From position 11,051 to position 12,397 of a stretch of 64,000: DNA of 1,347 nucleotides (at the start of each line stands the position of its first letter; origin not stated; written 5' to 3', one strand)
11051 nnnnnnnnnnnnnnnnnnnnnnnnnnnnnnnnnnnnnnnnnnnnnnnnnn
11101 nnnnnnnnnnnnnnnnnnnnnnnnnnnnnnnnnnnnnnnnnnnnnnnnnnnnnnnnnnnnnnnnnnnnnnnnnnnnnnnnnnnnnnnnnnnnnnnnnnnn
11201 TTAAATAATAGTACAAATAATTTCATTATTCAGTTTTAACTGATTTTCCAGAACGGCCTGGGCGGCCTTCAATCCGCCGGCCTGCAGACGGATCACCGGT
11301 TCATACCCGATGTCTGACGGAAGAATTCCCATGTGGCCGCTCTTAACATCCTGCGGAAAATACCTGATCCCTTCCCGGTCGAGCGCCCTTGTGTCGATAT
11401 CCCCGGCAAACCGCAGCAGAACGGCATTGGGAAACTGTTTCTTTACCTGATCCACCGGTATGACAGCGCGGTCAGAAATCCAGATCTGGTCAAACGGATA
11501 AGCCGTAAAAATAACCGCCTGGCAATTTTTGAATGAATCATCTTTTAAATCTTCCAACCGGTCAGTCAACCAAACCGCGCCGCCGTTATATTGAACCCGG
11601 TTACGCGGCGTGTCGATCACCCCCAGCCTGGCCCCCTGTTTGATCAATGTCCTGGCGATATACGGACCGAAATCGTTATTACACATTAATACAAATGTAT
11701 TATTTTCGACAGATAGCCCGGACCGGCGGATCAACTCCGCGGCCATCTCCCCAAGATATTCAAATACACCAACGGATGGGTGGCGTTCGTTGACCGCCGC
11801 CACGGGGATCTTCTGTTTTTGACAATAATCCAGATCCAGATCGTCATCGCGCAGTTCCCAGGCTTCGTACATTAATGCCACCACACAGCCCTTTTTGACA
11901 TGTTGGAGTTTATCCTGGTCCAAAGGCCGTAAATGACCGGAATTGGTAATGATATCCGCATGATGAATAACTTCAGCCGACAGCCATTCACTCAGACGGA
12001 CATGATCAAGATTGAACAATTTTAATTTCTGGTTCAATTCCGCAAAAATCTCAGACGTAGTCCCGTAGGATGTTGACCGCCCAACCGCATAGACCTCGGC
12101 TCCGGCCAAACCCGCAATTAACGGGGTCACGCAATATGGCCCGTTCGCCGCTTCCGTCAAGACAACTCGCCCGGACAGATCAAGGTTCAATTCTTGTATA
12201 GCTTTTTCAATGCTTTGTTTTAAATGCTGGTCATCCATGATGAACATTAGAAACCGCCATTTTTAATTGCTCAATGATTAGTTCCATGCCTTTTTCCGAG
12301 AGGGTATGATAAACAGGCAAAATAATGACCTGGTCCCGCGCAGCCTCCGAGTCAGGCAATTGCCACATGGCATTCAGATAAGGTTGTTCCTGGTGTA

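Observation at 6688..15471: Arn-like lipid-linked amino-sugar pathway augmented with an FkbH / ACP / GNAT acylation module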

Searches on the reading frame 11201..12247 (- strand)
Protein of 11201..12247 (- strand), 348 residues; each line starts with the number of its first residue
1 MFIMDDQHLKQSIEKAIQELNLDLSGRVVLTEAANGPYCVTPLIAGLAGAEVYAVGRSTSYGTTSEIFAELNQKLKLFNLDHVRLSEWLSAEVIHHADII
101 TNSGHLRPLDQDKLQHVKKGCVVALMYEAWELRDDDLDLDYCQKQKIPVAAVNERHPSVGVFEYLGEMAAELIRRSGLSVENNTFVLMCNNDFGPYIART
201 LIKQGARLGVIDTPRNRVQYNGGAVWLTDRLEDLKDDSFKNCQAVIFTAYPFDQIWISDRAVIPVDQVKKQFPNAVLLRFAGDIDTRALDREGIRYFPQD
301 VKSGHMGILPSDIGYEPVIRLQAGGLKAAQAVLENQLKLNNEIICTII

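Call 3: search_protein_families(library=pfam, proteins=[window:11201-12247:-], max_evalue=0.01)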
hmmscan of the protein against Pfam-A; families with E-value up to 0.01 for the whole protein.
window:11201-12247:- (348 aa): 0 families

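Call 4: search_protein_families(library=ncbifam, proteins=[window:11201-12247:-], max_evalue=0.01)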
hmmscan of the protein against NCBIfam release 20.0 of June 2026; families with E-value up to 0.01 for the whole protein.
window:11201-12247:- (348 aa): 0 families

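Call 39: search_protein_families(library=pfam, proteins=[window:11201-12247:-], max_evalue=1)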
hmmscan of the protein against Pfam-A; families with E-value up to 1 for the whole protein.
window:11201-12247:- (348 aa): 0 families

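Call 40: find_homologous_proteins(query=window:11201-12247:-, max_evalue=0.001)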
Query window:11201-12247:- (348 aa): 1632 proteins with E <= 0.001 among 7817 candidates; the best 120 are listed.
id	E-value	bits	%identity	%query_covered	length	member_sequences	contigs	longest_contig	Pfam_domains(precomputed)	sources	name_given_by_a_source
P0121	1.9e-232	788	100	100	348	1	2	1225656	-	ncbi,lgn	ncbi:MAG: hypothetical protein AB7S78_08395 [Candidatus Omnitrophota bacterium]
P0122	3.1e-200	682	85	100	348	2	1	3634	-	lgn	-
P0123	3.7e-198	675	84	99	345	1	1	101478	-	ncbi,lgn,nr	ncbi:MAG: hypothetical protein KBD53_00525 [Candidatus Omnitrophica bacterium]|nr:hypothetical prote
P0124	5.3e-190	649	80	99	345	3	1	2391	-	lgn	-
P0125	1.1e-185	634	77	99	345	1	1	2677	-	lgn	-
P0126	1.2e-129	450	59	99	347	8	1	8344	-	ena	-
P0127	5.3e-128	445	57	99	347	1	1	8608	-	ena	-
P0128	7.8e-128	444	57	99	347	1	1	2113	-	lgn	-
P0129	4.3e-127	442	58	99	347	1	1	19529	-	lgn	-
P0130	1.0e-126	441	57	99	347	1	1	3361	-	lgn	-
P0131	2.1e-125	436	57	99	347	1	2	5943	-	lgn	-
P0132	5.7e-125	435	56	99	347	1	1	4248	-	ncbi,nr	ncbi:MAG: hypothetical protein K8I00_03315 [Candidatus Omnitrophica bacterium]|nr:hypothetical prote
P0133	4.2e-124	432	55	99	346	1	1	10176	-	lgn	-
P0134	8.5e-123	428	54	99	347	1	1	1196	-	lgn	-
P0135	2.7e-122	426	59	92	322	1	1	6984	-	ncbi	-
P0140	1.6e-110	387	51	97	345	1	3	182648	-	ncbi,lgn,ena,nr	ncbi:MAG TPA: hypothetical protein PKC91_00935 [Ignavibacteria bacterium]|nr:hypothetical protein [I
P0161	2.2e-105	370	52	94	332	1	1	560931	-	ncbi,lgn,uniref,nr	ncbi:hypothetical protein EDC56_2753 [Sinobacterium caligoides]|uniref:Uncharacterized protein n=1 T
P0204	6.5e-102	359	49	97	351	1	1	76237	-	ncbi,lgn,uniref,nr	ncbi:hypothetical protein CLV24_12642 [Pontibacter ummariensis]|uniref:Uncharacterized protein n=1 T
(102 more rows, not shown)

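Call 41: find_encoding_contigs(protein=P0161, flank=10000, max_places=1)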
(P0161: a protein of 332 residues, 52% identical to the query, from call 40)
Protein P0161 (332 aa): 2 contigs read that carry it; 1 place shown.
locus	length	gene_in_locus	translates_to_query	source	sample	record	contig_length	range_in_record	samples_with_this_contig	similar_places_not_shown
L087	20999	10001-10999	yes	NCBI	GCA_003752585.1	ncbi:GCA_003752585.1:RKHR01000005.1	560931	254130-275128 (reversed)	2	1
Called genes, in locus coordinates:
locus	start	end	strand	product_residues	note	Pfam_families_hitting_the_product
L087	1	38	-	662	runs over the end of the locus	PF05013:FGase, PF08014:MATCAP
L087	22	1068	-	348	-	PF02951:GSH-S_N, PF02955:GSH-S_ATP, PF08443:RimK, PF14398:ATPgrasp_YheCD (faint)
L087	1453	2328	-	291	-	PF00126:HTH_1, PF03466:LysR_substrate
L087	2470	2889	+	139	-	PF05232:BTP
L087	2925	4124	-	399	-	PF00465:Fe-ADH, PF13685:Fe-ADH_2, PF25137:ADH_Fe_C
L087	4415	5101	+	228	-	PF12847:Methyltransf_18, PF04816:TrmK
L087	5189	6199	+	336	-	PF01408:GFO_IDH_MocA, PF02894:GFO_IDH_MocA_C (faint), PF22725:GFO_IDH_MocA_C3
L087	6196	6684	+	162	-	PF25084:LbH_EIF2B (weak), PF25087:GMPPB_C (faint), PF00132:Hexapep, PF14602:Hexapep_2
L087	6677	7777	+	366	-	PF01041:DegT_DnrJ_EryC1, PF00155:Aminotran_1_2, PF01053:Cys_Met_Meta_PP (weak), PF00266:Aminotran_5 (faint)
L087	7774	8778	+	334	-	PF01073:3Beta_HSD, PF01370:Epimerase, PF02719:Polysacc_synt_2, PF04321:RmlD_sub_bind, PF05368:NmrA, PF07993:NAD_binding_4, PF16363:GDP_Man_Dehyd, PF13460:NAD_binding_10, +1 more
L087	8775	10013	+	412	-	PF01041:DegT_DnrJ_EryC1, PF00155:Aminotran_1_2, PF01212:Beta_elim_lyase (weak)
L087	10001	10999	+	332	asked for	-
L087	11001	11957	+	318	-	PF02388:FemAB, PF13480:Acetyltransf_6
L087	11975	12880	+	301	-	PF13489:Methyltransf_23, PF13649:Methyltransf_25, PF13847:Methyltransf_31, PF08241:Methyltransf_11, PF08242:Methyltransf_12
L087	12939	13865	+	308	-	PF00535:Glycos_transf_2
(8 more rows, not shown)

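Call 42: find_encoding_contigs(protein=P0204, flank=10000, max_places=1)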
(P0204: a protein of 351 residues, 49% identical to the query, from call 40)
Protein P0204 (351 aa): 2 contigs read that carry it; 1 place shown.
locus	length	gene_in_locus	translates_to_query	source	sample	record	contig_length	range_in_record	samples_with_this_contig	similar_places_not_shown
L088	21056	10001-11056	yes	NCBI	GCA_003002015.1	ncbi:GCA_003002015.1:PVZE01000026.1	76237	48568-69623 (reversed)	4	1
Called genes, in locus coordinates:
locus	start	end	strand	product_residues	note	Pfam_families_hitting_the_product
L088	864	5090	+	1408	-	PF07995:GSDH, PF00801:PKD, PF18911:PKD_4, PF03422:CBM_6, PF11721:Malectin, PF05345:He_PIG, PF17963:Big_9 (weak), PF11721:Malectin, +2 more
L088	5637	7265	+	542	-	-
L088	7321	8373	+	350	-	PF01408:GFO_IDH_MocA, PF22725:GFO_IDH_MocA_C3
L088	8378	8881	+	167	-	PF25084:LbH_EIF2B (faint), PF25087:GMPPB_C (faint), PF00132:Hexapep, PF14602:Hexapep_2 (weak)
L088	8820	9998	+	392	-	PF00155:Aminotran_1_2, PF01041:DegT_DnrJ_EryC1, PF01212:Beta_elim_lyase (weak), PF00266:Aminotran_5 (weak)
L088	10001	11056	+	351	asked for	-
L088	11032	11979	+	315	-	PF00551:Formyl_trans_N, PF02911:Formyl_trans_C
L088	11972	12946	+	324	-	PF00535:Glycos_transf_2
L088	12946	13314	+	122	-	PF10639:TMEM234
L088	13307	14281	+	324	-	PF01073:3Beta_HSD, PF01370:Epimerase, PF02719:Polysacc_synt_2, PF04321:RmlD_sub_bind (weak), PF05368:NmrA, PF16363:GDP_Man_Dehyd, PF07993:NAD_binding_4, PF13460:NAD_binding_10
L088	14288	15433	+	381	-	PF00266:Aminotran_5 (weak), PF01041:DegT_DnrJ_EryC1, PF00155:Aminotran_1_2, PF01053:Cys_Met_Meta_PP (weak), PF01212:Beta_elim_lyase (weak)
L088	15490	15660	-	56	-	-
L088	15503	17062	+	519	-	PF02366:PMT (weak), PF13231:PMT_2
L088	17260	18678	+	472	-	PF03659:Glyco_hydro_71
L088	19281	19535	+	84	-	-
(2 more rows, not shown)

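Call 43: find_encoding_contigs(protein=P0140, flank=10000, max_places=1)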
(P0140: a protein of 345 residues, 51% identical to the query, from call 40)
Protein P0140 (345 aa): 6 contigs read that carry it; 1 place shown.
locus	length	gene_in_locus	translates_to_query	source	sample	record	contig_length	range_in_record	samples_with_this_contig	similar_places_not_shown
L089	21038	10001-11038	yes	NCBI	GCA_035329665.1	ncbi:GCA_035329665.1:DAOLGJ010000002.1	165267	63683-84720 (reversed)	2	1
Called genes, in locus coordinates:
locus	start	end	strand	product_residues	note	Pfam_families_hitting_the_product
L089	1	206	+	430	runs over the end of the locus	PF16254:DUF4910, PF09940:DUF2172, PF16221:HTH_47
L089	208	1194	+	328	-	PF01073:3Beta_HSD, PF01370:Epimerase, PF02719:Polysacc_synt_2 (weak), PF04321:RmlD_sub_bind (weak), PF16363:GDP_Man_Dehyd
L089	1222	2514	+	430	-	PF00005:ABC_tran, PF14524:Wzt_C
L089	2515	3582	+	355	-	PF04230:PS_pyruv_trans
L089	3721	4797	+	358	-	PF01075:Glyco_transf_9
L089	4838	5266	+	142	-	-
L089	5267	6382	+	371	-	PF01041:DegT_DnrJ_EryC1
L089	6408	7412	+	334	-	PF01408:GFO_IDH_MocA, PF03447:NAD_binding_3 (weak), PF02894:GFO_IDH_MocA_C, PF22725:GFO_IDH_MocA_C3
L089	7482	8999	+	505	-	-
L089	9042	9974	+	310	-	PF00551:Formyl_trans_N, PF02911:Formyl_trans_C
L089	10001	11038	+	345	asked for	-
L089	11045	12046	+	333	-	PF13480:Acetyltransf_6 (weak)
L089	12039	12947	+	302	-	PF00551:Formyl_trans_N, PF02911:Formyl_trans_C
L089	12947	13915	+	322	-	PF00535:Glycos_transf_2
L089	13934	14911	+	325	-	PF01370:Epimerase, PF02719:Polysacc_synt_2, PF04321:RmlD_sub_bind, PF05368:NmrA (weak), PF01073:3Beta_HSD, PF07993:NAD_binding_4, PF13460:NAD_binding_10 (weak), PF16363:GDP_Man_Dehyd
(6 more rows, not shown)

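Call 54: search_solved_structures(query=A2, max_evalue=1)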
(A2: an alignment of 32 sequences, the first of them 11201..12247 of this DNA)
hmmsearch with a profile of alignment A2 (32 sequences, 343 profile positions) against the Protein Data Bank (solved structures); distinct sequences matched with E-value up to 1: 3.
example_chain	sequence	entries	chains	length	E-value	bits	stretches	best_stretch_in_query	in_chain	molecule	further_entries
1w9z_A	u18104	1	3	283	0.33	13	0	55-142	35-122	VP9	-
8k42_r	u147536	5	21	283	0.33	13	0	55-142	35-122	VP9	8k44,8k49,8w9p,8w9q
3rd5_A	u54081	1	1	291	0.75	11.8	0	21-98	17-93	MYPAA.01249.C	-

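Call 59: predict_structure(alignment_id=A2)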
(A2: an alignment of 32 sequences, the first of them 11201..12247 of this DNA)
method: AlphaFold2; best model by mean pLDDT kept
length: 348 residues; sequences in the alignment: 32
mean_pLDDT: 95.6   pTM: 0.92
mean pLDDT of the five models: 95.6, 95.1, 95.1, 94.4, 94.0
residues with pLDDT >= 90: 325; 70-90: 20; 50-70: 1; < 50: 2
segments of 3 or more residues with pLDDT < 50: none
pLDDT, mean of each block of 10 residues (from residue 1): 81 98 98 95 99 94 93 96 95 97 90 97 96 91 98 96 97 98 98 96 98 95 92 95 98 96 97 98 97 97 92 96 98 98 97
secondary structure, 60 per line:
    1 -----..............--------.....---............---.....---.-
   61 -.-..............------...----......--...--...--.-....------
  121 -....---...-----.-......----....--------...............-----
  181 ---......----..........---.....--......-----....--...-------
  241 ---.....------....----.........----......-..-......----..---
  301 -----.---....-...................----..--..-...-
elements in order: H6-19 E28-32 H36-47 E51-55 H64-77 E84-86 H91-96 E99-101 H111-114 E122-125 H139-144 E149-152 H161-175 E184-189 H194-203 E207-211 H214-219 E225-228 E244-248 E255-258 H265-271 E276-281 H286-291 H310-313 H315-333 E345-347

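Call 62: fold_search(model_id=the predicted structure, library=pdb)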
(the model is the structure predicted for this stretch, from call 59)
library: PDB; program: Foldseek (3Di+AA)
matches with E <= 10: 1966; with E <= 0.001: 346
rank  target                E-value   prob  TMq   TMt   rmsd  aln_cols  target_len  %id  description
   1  3wr5_D                3.2e-10  1.00  0.46  0.44   9.6       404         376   16  Structural basis on the efficient CO2 reduction of acidophilic formate dehydrogenase (released 2015-02-25)
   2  3wr5_C                4.0e-10  1.00  0.41  0.37   8.3       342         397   18  Structural basis on the efficient CO2 reduction of acidophilic formate dehydrogenase (released 2015-02-25)
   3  3x2f_A                1.2e-09  1.00  0.50  0.44   8.8       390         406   16  A Thermophilic S-Adenosylhomocysteine Hydrolase (released 2015-05-06)
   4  3wr5_B                1.3e-09  1.00  0.43  0.39   9.6       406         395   16  Structural basis on the efficient CO2 reduction of acidophilic formate dehydrogenase (released 2015-02-25)
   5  3wr5_A                1.4e-09  1.00  0.42  0.38   9.2       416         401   15  Structural basis on the efficient CO2 reduction of acidophilic formate dehydrogenase (released 2015-02-25)
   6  1xwf_A                1.6e-09  1.00  0.50  0.43   8.0       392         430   14  K185N mutated S-adenosylhomocysteine hydrolase (released 2005-09-20)
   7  3x2f_B                1.7e-09  1.00  0.49  0.44   8.4       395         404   16  A Thermophilic S-Adenosylhomocysteine Hydrolase (released 2015-05-06)
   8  3d4o_D                2.2e-09  1.00  0.55  0.65   5.5       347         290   12  Crystal structure of dipicolinate synthase subunit A (NP_243269.1) from BACILLUS HALODURANS at 2.10 A resolution (released 2008-07-08)
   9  1psd_A                2.2e-09  1.00  0.49  0.44   7.3       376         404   14  THE ALLOSTERIC LIGAND SITE IN THE VMAX-TYPE COOPERATIVE ENZYME PHOSPHOGLYCERATE DEHYDROGENASE (released 1995-07-31)
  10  3d4o_C                3.3e-09  1.00  0.55  0.64   5.4       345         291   11  Crystal structure of dipicolinate synthase subunit A (NP_243269.1) from BACILLUS HALODURANS at 2.10 A resolution (released 2008-07-08)
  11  2rir_E                3.9e-09  1.00  0.58  0.66   5.1       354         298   14  Crystal structure of dipicolinate synthase, A chain, from Bacillus subtilis (released 2007-10-23)
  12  2gsd                  3.9e-09  1.00  0.45  0.40   9.8       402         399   16  NAD-dependent formate dehydrogenase from bacterium Moraxella sp.C2 in complex with NAD and azide (released 2006-05-09)
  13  6t8c_B                4.1e-09  1.00  0.46  0.44  10.2       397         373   15  Crystal structure of formate dehydrogenase FDH2 enzyme from Granulicella mallensis MP5ACTX8 in the apo form. (released 2020-08-05)
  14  2nac_A                4.9e-09  1.00  0.43  0.41   7.8       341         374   16  HIGH RESOLUTION STRUCTURES OF HOLO AND APO FORMATE DEHYDROGENASE (released 1995-01-26)
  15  7zd8_A                4.9e-09  1.00  0.50  0.43   8.5       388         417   15  Crystal structure of the R24E mutant of S-adenosyl-L-homocysteine hydrolase from Synechocystis sp. PCC 6803 cocrystall (released 2022-07-13)
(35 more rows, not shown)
